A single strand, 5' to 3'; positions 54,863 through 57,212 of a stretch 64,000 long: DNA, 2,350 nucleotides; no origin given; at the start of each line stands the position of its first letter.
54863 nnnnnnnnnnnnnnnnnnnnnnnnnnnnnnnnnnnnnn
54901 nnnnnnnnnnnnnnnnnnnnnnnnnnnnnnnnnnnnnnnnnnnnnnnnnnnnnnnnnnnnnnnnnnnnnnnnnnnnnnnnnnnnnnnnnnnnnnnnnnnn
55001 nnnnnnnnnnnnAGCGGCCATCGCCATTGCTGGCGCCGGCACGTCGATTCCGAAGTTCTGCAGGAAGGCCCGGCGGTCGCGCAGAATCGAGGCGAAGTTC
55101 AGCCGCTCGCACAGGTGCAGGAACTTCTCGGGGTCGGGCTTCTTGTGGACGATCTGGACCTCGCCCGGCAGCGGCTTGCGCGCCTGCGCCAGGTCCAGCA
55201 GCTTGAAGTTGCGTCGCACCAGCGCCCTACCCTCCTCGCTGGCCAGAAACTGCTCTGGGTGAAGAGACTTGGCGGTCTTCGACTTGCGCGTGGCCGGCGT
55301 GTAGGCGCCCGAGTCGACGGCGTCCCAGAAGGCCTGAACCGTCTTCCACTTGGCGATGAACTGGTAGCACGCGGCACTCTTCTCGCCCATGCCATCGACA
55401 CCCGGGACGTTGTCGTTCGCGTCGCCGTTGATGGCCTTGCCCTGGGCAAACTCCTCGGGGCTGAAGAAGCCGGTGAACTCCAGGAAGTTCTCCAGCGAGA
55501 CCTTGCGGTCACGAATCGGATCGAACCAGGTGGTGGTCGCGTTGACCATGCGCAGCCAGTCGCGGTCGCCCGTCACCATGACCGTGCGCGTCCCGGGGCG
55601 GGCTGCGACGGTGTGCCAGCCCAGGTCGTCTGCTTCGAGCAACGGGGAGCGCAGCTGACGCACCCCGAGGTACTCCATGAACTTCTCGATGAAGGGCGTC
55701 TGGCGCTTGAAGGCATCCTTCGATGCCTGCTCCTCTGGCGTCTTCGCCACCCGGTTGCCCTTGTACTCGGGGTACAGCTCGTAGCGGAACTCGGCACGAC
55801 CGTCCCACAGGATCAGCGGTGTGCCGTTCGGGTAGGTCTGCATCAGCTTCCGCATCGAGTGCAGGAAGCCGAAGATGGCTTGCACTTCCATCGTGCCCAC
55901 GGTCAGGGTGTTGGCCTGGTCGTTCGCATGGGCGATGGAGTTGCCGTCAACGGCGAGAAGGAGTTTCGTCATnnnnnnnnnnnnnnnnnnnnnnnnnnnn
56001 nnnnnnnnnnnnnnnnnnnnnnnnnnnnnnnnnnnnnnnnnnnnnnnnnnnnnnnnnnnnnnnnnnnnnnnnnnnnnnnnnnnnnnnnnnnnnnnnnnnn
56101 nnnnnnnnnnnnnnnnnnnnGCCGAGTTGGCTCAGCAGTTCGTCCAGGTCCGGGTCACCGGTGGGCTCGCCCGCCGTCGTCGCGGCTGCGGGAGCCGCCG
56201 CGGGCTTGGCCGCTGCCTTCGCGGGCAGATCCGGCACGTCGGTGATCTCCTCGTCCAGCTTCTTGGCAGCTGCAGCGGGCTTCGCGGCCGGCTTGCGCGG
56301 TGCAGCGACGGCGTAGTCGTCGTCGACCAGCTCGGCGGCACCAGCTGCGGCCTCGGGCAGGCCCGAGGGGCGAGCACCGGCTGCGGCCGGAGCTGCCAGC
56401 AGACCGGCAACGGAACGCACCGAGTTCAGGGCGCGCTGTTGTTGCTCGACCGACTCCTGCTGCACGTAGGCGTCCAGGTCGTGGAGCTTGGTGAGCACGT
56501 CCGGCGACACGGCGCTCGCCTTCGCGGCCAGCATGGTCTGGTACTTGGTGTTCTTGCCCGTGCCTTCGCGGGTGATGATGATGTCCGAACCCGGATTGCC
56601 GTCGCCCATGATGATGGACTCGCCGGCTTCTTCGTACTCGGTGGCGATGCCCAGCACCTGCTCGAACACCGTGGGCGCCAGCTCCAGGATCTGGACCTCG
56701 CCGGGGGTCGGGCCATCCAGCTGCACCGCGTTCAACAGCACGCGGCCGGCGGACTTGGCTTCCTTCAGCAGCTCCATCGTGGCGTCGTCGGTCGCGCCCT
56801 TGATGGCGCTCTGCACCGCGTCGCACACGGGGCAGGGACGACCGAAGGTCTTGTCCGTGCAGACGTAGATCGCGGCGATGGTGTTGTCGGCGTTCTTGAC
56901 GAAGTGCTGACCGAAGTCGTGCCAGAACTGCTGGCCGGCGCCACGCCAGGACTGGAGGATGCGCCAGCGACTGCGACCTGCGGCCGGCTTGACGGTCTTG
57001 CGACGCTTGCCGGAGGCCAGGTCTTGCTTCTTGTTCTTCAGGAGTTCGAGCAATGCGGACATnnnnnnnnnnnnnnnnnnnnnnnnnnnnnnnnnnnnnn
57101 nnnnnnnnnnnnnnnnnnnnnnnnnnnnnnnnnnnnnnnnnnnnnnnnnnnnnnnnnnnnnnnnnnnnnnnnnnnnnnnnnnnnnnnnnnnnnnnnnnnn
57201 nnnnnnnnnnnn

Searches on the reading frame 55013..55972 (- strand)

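Call 92: search_protein_families(library=pfam, max_evalue=0.001, proteins=[window:55013-55972:-])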
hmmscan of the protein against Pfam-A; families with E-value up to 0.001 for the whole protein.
window:55013-55972:- (320 aa): 2 families
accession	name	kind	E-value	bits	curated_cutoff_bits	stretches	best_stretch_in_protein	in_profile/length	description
PF02739.22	5_3_exonuc_N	-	3.8e-22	79.2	34.3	1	5-155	2-150/164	5'-3' exonuclease, N-terminal resolvase-like domain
PF01367.25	5_3_exonuc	-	3.6e-08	34.2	40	1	171-223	2-50/97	5'-3' exonuclease, C-terminal SAM fold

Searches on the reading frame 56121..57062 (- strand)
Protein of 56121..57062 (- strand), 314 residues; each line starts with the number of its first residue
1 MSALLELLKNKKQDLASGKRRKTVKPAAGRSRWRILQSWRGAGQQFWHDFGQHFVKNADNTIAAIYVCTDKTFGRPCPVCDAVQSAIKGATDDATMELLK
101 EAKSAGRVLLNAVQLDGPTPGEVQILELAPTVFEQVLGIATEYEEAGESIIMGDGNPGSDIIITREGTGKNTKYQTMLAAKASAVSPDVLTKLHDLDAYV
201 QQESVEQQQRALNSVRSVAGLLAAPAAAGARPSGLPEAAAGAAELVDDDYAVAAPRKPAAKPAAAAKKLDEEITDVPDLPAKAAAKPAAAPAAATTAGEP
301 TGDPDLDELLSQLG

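Call 92: search_protein_families(library=pfam, max_evalue=0.001, proteins=[window:56121-57062:-])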
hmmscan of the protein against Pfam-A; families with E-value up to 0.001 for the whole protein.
window:56121-57062:- (314 aa): 1 family
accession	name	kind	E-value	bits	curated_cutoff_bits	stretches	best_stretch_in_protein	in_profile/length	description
PF08804.16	gp32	-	8.2e-23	81.9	26.8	1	46-217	23-206/208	gp32 DNA binding protein like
